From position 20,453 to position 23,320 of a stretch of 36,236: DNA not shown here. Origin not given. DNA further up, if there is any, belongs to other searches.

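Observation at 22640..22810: An HNH endonuclease motif is inserted inside the DUF1998 domain of the MrfA-like helicase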

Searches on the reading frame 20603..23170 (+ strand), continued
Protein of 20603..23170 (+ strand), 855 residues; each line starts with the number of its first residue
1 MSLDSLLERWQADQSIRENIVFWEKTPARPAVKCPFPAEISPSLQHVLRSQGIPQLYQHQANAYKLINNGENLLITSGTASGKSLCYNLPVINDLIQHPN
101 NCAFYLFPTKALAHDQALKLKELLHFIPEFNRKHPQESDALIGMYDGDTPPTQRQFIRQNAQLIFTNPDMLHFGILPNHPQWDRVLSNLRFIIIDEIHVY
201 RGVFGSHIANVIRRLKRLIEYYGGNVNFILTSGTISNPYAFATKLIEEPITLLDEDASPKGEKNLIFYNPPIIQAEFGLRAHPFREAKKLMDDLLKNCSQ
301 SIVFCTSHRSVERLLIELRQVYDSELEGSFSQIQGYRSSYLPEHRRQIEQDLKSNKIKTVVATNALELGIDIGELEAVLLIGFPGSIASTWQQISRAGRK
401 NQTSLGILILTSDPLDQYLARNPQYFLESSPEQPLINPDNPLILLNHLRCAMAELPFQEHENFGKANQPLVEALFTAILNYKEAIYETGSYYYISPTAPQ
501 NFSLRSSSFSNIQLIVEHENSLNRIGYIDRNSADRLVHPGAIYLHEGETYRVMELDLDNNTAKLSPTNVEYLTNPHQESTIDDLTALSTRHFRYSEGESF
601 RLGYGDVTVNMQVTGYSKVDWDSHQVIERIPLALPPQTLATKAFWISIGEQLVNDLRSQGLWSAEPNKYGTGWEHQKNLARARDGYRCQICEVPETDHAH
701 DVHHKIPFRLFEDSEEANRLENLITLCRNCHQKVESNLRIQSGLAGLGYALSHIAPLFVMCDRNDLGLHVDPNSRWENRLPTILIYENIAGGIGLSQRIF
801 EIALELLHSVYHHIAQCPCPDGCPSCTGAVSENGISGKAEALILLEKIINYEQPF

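Call 35: fold_search(model_id=the predicted structure, library=pdb)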
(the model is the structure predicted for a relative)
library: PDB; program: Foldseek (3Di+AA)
matches with E <= 10: 1601; with E <= 0.001: 895
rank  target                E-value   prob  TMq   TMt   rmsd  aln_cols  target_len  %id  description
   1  6znp_A                3.0e-76  1.00  0.72  0.81   6.2       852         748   36  Crystal Structure of DUF1998 helicase MrfA bound to DNA (released 2020-11-25)
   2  6znp_B                1.9e-68  1.00  0.70  0.83   5.6       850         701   35  Crystal Structure of DUF1998 helicase MrfA bound to DNA (released 2020-11-25)
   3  6znq_B                8.8e-68  1.00  0.71  0.84   5.5       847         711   35  Crystal Structure of DUF1998 helicase MrfA bound to DNA and AMPPNP (released 2020-11-25)
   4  6zns                  1.1e-47  1.00  0.60  0.78   6.1       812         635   33  Crystal Structure of DUF1998 helicase MrfA (released 2020-11-25)
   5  5v9x_A                9.1e-21  1.00  0.46  0.50   4.3       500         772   26  Structure of Mycobacterium smegmatis helicase Lhr bound to ssDNA and AMP-PNP (released 2017-12-06)
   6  9b15_A                1.3e-17  1.00  0.42  0.52   5.7       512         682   17  Superfamily 2 helicase Hel308 containing the beta-hairpin from DNA pol theta helicase-like domain (released 2025-03-19)
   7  9b15_B                2.0e-16  1.00  0.40  0.50   4.6       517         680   17  Superfamily 2 helicase Hel308 containing the beta-hairpin from DNA pol theta helicase-like domain (released 2025-03-19)
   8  2zj5                  2.1e-16  1.00  0.41  0.51   5.0       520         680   17  Archaeal DNA helicase Hjm complexed with ADP in form 1 (released 2009-02-10)
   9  2va8_A                3.4e-16  1.00  0.41  0.49   5.4       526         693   20  DNA Repair Helicase Hel308 (released 2008-01-15)
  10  9asj_A                5.4e-16  1.00  0.39  0.45   5.9       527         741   13  Human DNA polymerase theta helicase domain in complex with AMP-PNP, dimer form (released 2024-06-26)
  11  5gm6_B                7.5e-16  1.00  0.40  0.21   6.2       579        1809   16  Cryo-EM structure of the activated spliceosome (Bact complex) at 3.5 angstrom resolution (released 2016-09-21)
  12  2zj8                  8.8e-16  1.00  0.41  0.50   5.3       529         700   19  Archaeal DNA helicase Hjm apo state in form 2 (released 2009-02-10)
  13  2va8_B                9.2e-16  1.00  0.41  0.50   5.4       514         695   19  DNA Repair Helicase Hel308 (released 2008-01-15)
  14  9bh6_A                2.3e-15  1.00  0.41  0.44   6.0       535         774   14  Human DNA polymerase theta helicase domain tetramer in the apo form (released 2024-05-01)
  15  5o9z_C                2.3e-15  1.00  0.41  0.22  18.2       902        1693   12  Cryo-EM structure of a pre-catalytic human spliceosome primed for activation (B complex) (released 2017-08-16)
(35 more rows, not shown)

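Call 57: search_dna_similar(query=window:20603-23170:+, collection=plasmids, mode=protein, max_rows=12)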
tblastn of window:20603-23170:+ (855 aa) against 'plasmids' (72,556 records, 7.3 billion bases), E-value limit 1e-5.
Records with a match: 880; places in all: 930; records where one place covers at least 80% of the query: 25.
Best place of each record, by identity: <60% 880.
By first word of the organism name: Klebsiella 449; Pantoea 56; Escherichia 32; Deinococcus 17; Nostoc 13; Halobacterium 9; Thermus 9; Haloarcula 7; Sulfitobacter 7; Natrinema 7; and 147 more.
By predicted mobility (MOB-suite, as given by PLSDB): conjugative 458; non-mobilizable 354; mobilizable 68.
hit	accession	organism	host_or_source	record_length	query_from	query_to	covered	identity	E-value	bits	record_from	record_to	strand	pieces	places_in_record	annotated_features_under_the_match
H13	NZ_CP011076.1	Brevibacillus laterosporus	Oryza sativa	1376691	2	845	89%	40.5%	1e-143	563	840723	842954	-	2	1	none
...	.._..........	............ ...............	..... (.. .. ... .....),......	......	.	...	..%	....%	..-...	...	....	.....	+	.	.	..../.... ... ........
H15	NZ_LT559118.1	Nonomuraea gerenzanensis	-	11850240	18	661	75%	36.5%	6e-47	360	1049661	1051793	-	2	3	none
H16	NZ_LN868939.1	Nocardia farcinica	not known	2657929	27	655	74%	36.7%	2e-113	389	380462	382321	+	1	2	none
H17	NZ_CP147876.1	Haloplanus sp. GX21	cell culture,marine solar saltern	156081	10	826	87%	30.6%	9e-77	338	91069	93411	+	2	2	DEAD/DEAH box helicase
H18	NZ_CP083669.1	Haloprofundus halobius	cell culture,salt lake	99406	10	826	86%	30.5%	7e-76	340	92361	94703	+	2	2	DEAD/DEAH box helicase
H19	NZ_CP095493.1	Halosolutus gelatinilyticus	cell culture,saline soil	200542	27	826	94%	27.8%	2e-80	291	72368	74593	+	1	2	DEAD/DEAH box helicase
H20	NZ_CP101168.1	Haloglomus halophilum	cell culture,salt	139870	28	826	93%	27.6%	3e-82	296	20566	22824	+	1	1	DEAD/DEAH box helicase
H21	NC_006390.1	Haloarcula marismortui ATCC 43049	-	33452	40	826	84%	30.6%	4e-76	338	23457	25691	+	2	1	DEAD/DEAH box helicase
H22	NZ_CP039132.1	Haloarcula marismortui ATCC 43049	Cell culture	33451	40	826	84%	30.6%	4e-76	338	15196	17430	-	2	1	DEAD/DEAH box helicase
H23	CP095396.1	Natribaculum longum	cell culture,saline soil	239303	20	826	85%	30.4%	2e-76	341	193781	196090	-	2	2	record has no annotation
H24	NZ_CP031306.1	Natronorubrum bangense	Cell culture,The Bange salt-alkaline ...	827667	27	854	97%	26.5%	9e-74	271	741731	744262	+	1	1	DEAD/DEAH box helicase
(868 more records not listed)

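Call 59: get_annotated_region(hit=H13, flank=300)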
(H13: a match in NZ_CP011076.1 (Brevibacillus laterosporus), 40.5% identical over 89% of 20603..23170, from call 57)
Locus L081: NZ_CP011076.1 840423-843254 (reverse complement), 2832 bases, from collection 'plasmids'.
description: Brevibacillus laterosporus strain B9 plasmid unnamed2, complete sequence
organism: Brevibacillus laterosporus (NCBI taxid 1465)
taxonomy: Bacteria; Bacillota; Bacilli; Bacillales; Paenibacillaceae; Brevibacillus; Brevibacillus laterosporus
host: -; source: Oryza sativa; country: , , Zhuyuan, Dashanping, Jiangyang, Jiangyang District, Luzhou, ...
typing (MOB-suite, as given by PLSDB): non-mobilizable
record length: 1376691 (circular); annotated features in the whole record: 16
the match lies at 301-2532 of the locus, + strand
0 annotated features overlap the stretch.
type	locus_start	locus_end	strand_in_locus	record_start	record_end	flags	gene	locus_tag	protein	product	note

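Call 60: get_annotated_region(hit=H14, flank=300)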
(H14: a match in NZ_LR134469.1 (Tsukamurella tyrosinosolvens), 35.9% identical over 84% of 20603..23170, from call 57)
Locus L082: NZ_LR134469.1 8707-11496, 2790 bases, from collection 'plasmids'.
description: Tsukamurella tyrosinosolvens strain NCTC13231 plasmid 27, complete sequence
organism: Tsukamurella tyrosinosolvens (NCBI taxid 57704)
taxonomy: Bacteria; Actinomycetota; Actinomycetes; Mycobacteriales; Tsukamurellaceae; Tsukamurella; Tsukamurella tyrosinosolvens
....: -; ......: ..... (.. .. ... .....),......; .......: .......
typing (MOB-suite, as given by PLSDB): non-mobilizable
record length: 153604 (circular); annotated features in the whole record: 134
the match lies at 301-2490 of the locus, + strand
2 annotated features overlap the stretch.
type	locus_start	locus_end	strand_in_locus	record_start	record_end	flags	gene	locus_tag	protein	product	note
CDS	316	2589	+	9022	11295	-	-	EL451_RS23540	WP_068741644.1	DEAD/DEAH box helicase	-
CDS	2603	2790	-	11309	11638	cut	-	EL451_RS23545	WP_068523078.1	TfoX/Sxy family protein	-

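Call 61: get_annotated_region(hit=H21, flank=300)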
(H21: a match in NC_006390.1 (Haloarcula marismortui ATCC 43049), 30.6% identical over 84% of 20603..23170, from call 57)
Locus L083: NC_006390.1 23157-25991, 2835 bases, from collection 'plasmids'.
description: Haloarcula marismortui ATCC 43049 plasmid pNG200, complete sequence
organism: Haloarcula marismortui ATCC 43049 (NCBI taxid 272569)
taxonomy: Archaea; Euryarchaeota; Halobacteria; Halobacteriales; Haloarculaceae; Haloarcula; Haloarcula marismortui; Haloarcula marismortui ATCC 43049
host: -; source: -; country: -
typing (MOB-suite, as given by PLSDB): non-mobilizable
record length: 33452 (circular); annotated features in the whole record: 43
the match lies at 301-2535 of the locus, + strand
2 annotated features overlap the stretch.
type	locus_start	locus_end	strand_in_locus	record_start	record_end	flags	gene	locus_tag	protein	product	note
CDS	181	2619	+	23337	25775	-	-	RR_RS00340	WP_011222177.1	DEAD/DEAH box helicase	-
CDS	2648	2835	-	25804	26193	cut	-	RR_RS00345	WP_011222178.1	hypothetical protein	-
